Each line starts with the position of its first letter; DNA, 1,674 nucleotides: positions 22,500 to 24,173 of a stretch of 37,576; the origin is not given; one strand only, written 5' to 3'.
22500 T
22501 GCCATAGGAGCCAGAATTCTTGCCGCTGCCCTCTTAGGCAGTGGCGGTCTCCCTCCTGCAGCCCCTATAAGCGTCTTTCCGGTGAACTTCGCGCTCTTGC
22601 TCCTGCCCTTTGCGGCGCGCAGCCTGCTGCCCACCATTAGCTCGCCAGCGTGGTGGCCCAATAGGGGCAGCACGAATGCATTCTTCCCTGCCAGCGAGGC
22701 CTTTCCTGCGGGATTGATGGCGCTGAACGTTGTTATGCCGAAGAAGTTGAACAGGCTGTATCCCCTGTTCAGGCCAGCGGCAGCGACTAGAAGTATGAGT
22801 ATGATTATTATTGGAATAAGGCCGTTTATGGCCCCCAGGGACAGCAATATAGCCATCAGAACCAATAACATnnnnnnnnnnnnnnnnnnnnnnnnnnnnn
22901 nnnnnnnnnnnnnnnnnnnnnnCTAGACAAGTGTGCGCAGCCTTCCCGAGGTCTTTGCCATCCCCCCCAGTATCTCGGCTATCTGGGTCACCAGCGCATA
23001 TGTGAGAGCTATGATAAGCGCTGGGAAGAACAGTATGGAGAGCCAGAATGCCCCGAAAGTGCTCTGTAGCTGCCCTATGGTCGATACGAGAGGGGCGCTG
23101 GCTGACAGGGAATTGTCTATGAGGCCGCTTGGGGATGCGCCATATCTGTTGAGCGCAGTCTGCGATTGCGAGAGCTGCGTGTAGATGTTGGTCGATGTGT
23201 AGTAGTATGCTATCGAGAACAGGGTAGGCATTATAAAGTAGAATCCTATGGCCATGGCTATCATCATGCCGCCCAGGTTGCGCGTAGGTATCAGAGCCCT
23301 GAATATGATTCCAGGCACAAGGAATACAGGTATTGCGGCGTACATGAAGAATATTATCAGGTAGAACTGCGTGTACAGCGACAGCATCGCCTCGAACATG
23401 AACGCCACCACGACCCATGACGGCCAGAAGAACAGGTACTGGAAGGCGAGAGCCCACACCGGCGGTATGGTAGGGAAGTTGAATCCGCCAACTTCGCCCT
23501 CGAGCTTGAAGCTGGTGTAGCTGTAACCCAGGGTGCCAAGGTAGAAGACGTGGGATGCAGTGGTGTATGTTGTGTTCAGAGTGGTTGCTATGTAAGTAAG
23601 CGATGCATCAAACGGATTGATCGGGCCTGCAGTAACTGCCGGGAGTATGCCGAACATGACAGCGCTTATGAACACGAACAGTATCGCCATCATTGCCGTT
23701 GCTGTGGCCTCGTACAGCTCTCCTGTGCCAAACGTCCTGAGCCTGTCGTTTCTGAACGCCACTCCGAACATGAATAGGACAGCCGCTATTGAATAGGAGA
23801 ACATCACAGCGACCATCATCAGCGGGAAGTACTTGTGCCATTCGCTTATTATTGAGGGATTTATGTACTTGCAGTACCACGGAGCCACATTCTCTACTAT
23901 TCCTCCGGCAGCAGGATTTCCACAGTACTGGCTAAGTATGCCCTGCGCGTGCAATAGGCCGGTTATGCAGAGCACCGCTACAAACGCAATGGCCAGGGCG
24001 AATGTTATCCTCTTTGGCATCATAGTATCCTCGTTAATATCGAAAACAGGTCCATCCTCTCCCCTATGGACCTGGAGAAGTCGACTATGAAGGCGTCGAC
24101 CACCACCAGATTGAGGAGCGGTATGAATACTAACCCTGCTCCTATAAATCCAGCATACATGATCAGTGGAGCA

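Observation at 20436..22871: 811-aa membrane protein combining an acid-free polybasic region with C-terminal LRV-type repeats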

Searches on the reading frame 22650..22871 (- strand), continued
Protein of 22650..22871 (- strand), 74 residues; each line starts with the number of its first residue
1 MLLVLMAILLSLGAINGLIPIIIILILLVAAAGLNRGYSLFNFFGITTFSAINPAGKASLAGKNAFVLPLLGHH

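Call 97: list_cluster_members(proteins=[P0223, P0269, P0291, P0171, P0285, P0287, P0290, P0265, P0235, P0214])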
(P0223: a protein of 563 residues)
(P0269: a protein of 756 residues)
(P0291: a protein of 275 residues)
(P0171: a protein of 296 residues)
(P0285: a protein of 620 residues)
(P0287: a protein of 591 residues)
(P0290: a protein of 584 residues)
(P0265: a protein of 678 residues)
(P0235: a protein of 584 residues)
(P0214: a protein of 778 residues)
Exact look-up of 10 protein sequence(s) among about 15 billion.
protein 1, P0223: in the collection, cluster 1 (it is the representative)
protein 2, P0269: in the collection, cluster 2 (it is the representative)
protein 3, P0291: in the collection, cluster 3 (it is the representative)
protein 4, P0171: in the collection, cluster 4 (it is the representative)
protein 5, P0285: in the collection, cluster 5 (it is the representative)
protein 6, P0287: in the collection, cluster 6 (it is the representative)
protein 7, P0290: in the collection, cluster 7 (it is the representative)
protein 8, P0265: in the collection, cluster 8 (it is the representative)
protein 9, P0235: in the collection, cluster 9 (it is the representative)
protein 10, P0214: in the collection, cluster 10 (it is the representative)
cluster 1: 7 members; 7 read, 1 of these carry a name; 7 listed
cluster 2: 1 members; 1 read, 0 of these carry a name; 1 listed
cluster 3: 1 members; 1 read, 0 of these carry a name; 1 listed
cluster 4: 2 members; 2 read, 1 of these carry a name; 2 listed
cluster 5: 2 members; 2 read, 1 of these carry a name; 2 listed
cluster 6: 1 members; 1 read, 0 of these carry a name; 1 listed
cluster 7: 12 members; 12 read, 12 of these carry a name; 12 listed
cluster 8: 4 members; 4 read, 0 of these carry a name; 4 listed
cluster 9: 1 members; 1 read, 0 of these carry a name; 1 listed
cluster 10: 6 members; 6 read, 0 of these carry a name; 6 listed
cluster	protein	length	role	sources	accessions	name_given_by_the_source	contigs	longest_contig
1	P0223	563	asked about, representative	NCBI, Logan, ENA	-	-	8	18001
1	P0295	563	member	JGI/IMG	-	hypothetical protein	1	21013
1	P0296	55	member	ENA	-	-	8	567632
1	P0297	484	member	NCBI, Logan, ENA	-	-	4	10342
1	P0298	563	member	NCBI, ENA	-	-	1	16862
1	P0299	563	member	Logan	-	-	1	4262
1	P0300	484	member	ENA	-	-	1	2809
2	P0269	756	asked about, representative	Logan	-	-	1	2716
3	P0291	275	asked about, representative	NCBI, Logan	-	-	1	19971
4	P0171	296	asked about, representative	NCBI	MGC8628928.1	MAG: zinc ribbon domain-containing protein [Candidatus Micrarchaeia archaeon]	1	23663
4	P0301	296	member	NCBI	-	-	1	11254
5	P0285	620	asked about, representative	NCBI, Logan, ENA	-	-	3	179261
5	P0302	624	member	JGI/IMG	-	hypothetical protein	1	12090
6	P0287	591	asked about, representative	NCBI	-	-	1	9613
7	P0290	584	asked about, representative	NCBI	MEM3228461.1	MAG: hypothetical protein QW549_02635 [Candidatus Micrarchaeaceae archaeon]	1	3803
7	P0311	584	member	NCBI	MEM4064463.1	MAG: hypothetical protein QXR16_03280 [Candidatus Micrarchaeaceae archaeon]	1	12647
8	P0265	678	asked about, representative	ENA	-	-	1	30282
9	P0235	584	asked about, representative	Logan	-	-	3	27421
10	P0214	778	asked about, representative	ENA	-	-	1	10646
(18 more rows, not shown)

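Call 98: find_encoding_contigs(protein=P0311, flank=10000, max_places=1)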
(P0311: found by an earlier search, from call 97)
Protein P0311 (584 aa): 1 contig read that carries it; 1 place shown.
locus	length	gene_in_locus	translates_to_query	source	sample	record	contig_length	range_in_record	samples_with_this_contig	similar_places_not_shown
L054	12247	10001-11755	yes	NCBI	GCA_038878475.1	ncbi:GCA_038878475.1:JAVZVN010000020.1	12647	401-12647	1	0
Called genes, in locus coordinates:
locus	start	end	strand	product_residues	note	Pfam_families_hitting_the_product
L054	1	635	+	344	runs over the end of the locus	PF26356:Pelota_N, PF03464:eRF1_2, PF03465:eRF1_3 (weak)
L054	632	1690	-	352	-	-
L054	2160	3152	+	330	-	-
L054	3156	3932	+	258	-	PF00398:RrnaAD, PF01135:PCMT (faint)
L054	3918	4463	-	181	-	PF12706:Lactamase_B_2, PF13483:Lactamase_B_3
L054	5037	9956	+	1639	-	-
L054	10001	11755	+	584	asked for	-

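Call 99: find_encoding_contigs(protein=P0223, flank=10000, max_places=1)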
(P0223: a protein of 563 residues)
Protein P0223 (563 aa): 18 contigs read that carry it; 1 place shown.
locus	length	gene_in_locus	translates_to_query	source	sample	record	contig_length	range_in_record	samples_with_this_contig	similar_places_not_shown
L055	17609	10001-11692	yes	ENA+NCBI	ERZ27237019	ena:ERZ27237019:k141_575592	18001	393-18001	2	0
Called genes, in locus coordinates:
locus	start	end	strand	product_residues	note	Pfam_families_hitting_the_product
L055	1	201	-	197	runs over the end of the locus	?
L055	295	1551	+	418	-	-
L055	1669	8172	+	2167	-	-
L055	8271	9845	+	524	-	-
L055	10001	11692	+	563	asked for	PF00226:DnaJ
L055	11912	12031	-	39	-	-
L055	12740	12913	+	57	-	-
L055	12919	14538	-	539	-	PF00171:Aldedh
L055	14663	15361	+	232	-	PF02616:SMC_ScpA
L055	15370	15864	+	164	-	PF04079:SMC_ScpB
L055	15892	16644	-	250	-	PF08843:AbiEii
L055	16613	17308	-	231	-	-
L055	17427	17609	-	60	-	?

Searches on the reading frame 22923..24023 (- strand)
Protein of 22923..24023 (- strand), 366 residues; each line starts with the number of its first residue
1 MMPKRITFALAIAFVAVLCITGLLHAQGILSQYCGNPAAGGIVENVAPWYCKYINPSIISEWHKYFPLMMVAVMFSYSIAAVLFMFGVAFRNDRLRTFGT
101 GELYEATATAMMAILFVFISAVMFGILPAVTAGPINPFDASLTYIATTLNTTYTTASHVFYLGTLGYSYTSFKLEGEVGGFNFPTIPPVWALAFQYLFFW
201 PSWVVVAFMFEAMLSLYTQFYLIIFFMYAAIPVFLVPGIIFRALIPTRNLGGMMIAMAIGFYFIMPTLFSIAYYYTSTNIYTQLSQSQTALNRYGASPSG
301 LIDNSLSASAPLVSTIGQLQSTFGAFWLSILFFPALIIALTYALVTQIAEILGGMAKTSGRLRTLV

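Call 5: search_protein_families(library=pfam, proteins=[window:22923-24023:-], max_evalue=0.01)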
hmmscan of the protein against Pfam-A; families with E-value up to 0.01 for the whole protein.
window:22923-24023:- (366 aa): 0 families

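Call 25: search_protein_families(library=ncbifam, proteins=[window:22923-24023:-], max_evalue=0.1)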
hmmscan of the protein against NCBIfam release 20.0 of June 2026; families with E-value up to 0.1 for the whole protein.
window:22923-24023:- (366 aa): 0 families

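Call 30: find_homologous_proteins(query=window:22923-24023:-)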
Query window:22923-24023:- (366 aa): 167 proteins with E <= 0.001 among 6351 candidates; the best 120 are listed.
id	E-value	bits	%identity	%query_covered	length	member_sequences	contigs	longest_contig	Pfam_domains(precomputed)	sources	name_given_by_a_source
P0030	3.3e-233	791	100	100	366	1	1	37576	-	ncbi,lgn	-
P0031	3.5e-153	528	67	99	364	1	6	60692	-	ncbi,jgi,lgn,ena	jgi:hypothetical protein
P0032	7.1e-137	475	60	99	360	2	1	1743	-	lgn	-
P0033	1.3e-136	474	65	93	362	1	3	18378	-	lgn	-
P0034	3.7e-135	469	62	96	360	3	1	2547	-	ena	-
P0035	4.4e-135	469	60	99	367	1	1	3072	-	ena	-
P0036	1.5e-134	467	60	97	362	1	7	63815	-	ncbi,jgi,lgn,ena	jgi:hypothetical protein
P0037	9.5e-133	461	59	100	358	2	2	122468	-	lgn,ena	-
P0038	1.9e-132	460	59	94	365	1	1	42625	-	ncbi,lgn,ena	-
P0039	2.9e-132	459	60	99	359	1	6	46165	-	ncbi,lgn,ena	-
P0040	5.3e-132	459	59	96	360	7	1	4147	-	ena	-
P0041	2.2e-130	453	62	93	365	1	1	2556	-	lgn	-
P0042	5.7e-130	452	60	93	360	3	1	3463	-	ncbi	-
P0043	1.1e-129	451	59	94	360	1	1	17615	-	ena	-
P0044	1.2e-127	444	57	100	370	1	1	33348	-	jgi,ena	-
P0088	9.8e-86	306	46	88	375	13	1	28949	-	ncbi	ncbi:MAG: hypothetical protein QXR16_01675 [Candidatus Micrarchaeaceae archaeon]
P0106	1.2e-81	293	45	92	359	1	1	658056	-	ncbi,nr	ncbi:MAG: hypothetical protein KGH57_00595 [Candidatus Micrarchaeota archaeon]|nr:hypothetical prote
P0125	2.6e-77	279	42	88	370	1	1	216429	-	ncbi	ncbi:MAG: hypothetical protein ACP5M9_01090 [Candidatus Micrarchaeia archaeon]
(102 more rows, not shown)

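Call 32: find_encoding_contigs(protein=P0106, flank=10000, max_places=1)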
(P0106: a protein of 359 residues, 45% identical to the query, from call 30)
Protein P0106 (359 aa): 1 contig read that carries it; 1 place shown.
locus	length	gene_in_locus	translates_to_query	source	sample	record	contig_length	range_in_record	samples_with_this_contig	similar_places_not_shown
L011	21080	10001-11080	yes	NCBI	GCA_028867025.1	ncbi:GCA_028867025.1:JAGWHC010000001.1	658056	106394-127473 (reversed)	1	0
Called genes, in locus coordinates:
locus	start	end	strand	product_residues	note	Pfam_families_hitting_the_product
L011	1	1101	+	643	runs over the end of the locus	-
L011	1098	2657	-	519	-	PF09852:DUF2079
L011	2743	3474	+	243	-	-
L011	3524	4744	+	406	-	-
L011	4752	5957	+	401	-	-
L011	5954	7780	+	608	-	-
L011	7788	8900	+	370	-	-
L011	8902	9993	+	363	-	-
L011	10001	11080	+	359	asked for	-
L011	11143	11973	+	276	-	-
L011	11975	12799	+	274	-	-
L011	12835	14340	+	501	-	PF01935:DUF87, PF12846:AAA_10 (weak), PF19044:P-loop_TraG (weak), PF12846:AAA_10 (weak)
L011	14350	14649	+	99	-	-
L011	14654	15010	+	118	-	-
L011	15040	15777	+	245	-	-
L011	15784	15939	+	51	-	-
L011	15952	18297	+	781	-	-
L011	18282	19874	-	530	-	PF02518:HATPase_c, PF13589:HATPase_c_3 (weak), PF09239:Topo-VIb_trans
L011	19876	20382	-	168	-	PF00013:KH_1 (faint), PF21800:KH_KRR1_2nd (weak), PF22891:KH_PNO1_2nd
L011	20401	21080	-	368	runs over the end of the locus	-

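Call 33: find_encoding_contigs(protein=P0125, flank=10000, max_places=1)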
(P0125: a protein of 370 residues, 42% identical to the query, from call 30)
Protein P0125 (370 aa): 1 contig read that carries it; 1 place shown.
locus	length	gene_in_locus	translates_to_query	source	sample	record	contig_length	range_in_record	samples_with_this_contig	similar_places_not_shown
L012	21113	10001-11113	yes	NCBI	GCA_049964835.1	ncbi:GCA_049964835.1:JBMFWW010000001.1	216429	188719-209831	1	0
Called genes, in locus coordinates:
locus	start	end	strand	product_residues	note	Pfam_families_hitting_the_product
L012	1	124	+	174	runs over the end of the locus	PF00347:Ribosomal_L6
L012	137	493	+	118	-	PF01655:Ribosomal_L32e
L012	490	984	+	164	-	PF01280:Ribosomal_L19e, PF25476:Ribosomal_L19e_C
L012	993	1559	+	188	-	PF17144:Ribosomal_L5e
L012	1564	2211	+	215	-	PF00333:Ribosomal_S5, PF03719:Ribosomal_S5_C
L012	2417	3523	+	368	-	-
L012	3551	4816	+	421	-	-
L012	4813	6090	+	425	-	-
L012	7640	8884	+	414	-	-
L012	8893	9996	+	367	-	-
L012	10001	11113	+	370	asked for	-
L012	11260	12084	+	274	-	-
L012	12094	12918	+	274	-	-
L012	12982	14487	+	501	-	PF01935:DUF87, PF19044:P-loop_TraG (faint), PF12846:AAA_10 (faint)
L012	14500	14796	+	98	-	-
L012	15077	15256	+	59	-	-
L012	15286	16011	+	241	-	-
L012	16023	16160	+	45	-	-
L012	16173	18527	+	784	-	-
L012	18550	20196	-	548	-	PF02518:HATPase_c, PF13589:HATPase_c_3 (weak), PF09239:Topo-VIb_trans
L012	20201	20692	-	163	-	PF00013:KH_1 (faint), PF21800:KH_KRR1_2nd (weak), PF22891:KH_PNO1_2nd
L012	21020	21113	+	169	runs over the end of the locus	-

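Call 34: find_encoding_contigs(protein=P0088, flank=10000, max_places=1)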
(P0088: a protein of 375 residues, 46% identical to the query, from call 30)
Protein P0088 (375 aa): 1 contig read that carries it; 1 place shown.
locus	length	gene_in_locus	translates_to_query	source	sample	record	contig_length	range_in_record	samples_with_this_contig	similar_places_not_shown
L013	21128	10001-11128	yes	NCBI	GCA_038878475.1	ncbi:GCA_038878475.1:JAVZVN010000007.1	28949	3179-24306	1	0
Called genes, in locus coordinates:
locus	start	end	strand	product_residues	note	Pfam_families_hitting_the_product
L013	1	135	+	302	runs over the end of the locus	PF20030:bpMoxR, PF00004:AAA (faint), PF05496:RuvB_N (faint), PF07726:AAA_3, PF07728:AAA_5, PF17863:AAA_lid_2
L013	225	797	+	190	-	-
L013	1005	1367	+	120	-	-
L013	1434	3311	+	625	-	-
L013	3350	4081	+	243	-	-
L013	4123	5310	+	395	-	-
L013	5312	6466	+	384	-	-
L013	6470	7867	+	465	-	-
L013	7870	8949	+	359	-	-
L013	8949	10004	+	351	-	-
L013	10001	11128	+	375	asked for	-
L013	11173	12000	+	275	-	-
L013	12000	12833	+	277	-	-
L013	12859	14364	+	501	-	PF01935:DUF87, PF19044:P-loop_TraG (faint), PF12846:AAA_10 (faint)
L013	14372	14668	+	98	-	-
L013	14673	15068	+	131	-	-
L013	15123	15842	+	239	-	PF06005:ZapB (weak)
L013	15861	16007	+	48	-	-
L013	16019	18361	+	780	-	-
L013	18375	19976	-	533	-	PF02518:HATPase_c, PF13589:HATPase_c_3 (weak), PF09239:Topo-VIb_trans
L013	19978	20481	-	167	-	PF21800:KH_KRR1_2nd, PF22891:KH_PNO1_2nd, PF00013:KH_1 (weak)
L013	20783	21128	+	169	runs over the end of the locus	-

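Call 60: predict_structure(alignment_id=A5)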
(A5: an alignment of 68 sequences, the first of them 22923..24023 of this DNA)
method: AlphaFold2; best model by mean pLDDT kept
length: 366 residues; sequences in the alignment: 68
mean_pLDDT: 88.1   pTM: 0.78
mean pLDDT of the five models: 88.1, 86.9, 86.3, 85.8, 84.9
residues with pLDDT >= 90: 217; 70-90: 122; 50-70: 23; < 50: 4
segments of 3 or more residues with pLDDT < 50: none
pLDDT, mean of each block of 10 residues (from residue 1): 71 81 61 73 87 88 90 92 96 96 92 88 84 85 93 96 94 89 81 95 96 94 92 93 91 94 90 85 94 94 95 96 90 93 94 69 55
secondary structure, 60 per line:
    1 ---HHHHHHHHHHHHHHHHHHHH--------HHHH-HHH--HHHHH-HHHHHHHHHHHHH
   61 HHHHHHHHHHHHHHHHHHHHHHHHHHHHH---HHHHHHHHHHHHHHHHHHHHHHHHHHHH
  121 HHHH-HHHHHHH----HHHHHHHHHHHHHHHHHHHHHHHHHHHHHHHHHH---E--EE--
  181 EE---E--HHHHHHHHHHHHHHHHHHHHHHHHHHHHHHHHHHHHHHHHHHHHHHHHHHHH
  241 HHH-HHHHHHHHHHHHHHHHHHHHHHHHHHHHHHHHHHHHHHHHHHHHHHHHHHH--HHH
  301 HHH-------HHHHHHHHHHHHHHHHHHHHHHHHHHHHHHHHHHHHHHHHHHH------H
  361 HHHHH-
elements in order: H4-23 H32-35 H42-46 H48-89 H93-124 H126-132 H137-170 H189-243 H245-295 H298-303 H311-353 H360-365

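Call 64: fold_search(model_id=the predicted structure, library=pdb)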
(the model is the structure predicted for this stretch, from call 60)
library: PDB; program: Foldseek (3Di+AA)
matches with E <= 10: 360; with E <= 0.001: 0
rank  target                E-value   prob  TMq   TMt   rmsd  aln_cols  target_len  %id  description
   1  2xra_A                1.5e-01  0.33  0.13  0.21  25.1       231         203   10  crystal structure of the HK20 Fab in complex with a gp41 mimetic 5- Helix (released 2010-12-15)
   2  7udn_B                1.8e-01  0.60  0.20  0.24  28.5       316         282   12  Crystal structure of designed helical repeat protein RPB_PLP1_R6 in alternative conformation 2 (released 2023-03-22)
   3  9l76_A                1.9e-01  0.54  0.20  0.17  30.6       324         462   14  Structures and mechanism of the nicotinamide nucleotide transhydrogenase from E. coli (released 2026-01-07)
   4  7ytb_A                1.9e-01  0.21  0.11  0.15  24.8       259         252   12  Crystal structure of Kin4B8 (released 2023-03-15)
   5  3ma9_A                2.2e-01  0.41  0.15  0.24  24.7       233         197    9  Crystal structure of gp41 derived protein complexed with fab 8066 (released 2010-12-01)
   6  7udm_A                3.4e-01  0.69  0.23  0.29  26.5       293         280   10  Crystal structure of designed helical repeat protein RPB_PLP1_R6 in alternative conformation 1 (with peptide) (released 2023-03-22)
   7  4dzv_A                4.1e-01  0.35  0.16  0.26  27.8       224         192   11  Complex of 4-alpha/beta bound to gp41-5 (released 2012-05-02)
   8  7o3v_J                4.1e-01  0.21  0.17  0.22  20.3       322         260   10  Stalk complex structure (TrwJ/VirB5-TrwI/VirB6) from the fully-assembled R388 type IV secretion system determined by c (released 2022-06-22)
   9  5oxf_C                4.7e-01  0.20  0.16  0.12  17.7       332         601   10  An oligomerised bacterial dynamin pair provides a mechanism for the long range sensing and tethering of membranes (released 2018-09-05)
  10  4bem_J                4.9e-01  0.25  0.15  0.25  14.2       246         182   10  Crystal structure of the F-type ATP synthase c-ring from Acetobacterium woodii. (released 2014-03-26)
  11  7vgv_B                4.9e-01  0.13  0.12  0.14  23.1       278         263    8  Anion free form of light-driven chloride ion-pumping rhodopsin, NM-R3, structure determined by serial femtosecond crys (released 2022-02-16)
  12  5azd_D                5.1e-01  0.15  0.12  0.16  22.5       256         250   12  Crystal structure of thermophilic rhodopsin. (released 2016-04-27)
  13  9jox_A                5.1e-01  0.12  0.12  0.14  24.8       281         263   11  Cryo-EM structure of the light-driven chloride ion-pumping rhodopsin, NM-R3 (released 2025-07-30)
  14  9drl_B                5.8e-01  0.33  0.17  0.16  20.5       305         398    7  Cryo-EM structure of the T33-549 tetrahedral cage (released 2025-08-06)
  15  5g2d                  6.0e-01  0.12  0.11  0.15  24.7       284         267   10  The crystal structure of light-driven chloride pump ClR (T102N) mutant at pH 4.5. (released 2016-10-19)
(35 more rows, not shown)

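Call 102: search_protein_families(library=pfam, alignment_id=A5, max_evalue=1)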
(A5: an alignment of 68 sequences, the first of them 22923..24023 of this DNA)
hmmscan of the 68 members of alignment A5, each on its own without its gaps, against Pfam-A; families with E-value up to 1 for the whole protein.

A. member 1, window:22923-24023:- (366 aa): 0 families

B. families by the number of members that match (of 68 scanned): 22 families
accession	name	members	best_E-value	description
PF13179.11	DUF4006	3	0.02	Family of unknown function (DUF4006)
PF01496.24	V_ATPase_I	3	0.16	V-type ATPase 116kDa subunit family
PF24057.1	DUF7358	2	0.0022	Domain of unknown function (DUF7358)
PF06897.17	DUF1269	2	0.0029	Protein of unknown function (DUF1269)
PF01146.22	Caveolin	2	0.041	Caveolin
PF10541.14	KASH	1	0.009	Nuclear envelope localisation domain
PF20498.3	DUF6728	1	0.021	Family of unknown function (DUF6728)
PF23277.2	Ig_Dlec1_1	1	0.029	Deleted in lung and esophageal cancer protein 1 Ig domain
PF11027.13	DUF2615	1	0.055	Protein of unknown function (DUF2615)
PF06749.17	DUF1218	1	0.061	Protein of unknown function (DUF1218)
PF07123.17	PsbW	1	0.1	Photosystem II reaction centre W protein (PsbW)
PF19873.4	DUF6346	1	0.1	Family of unknown function (DUF6346)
PF20916.2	BscB_a-b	1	0.13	Cellulose Synthase Subunit B, alpha-beta domain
PF15117.11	UPF0697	1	0.15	Uncharacterised protein family UPF0697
PF15984.10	Collagen_mid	1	0.15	Bacterial collagen, middle region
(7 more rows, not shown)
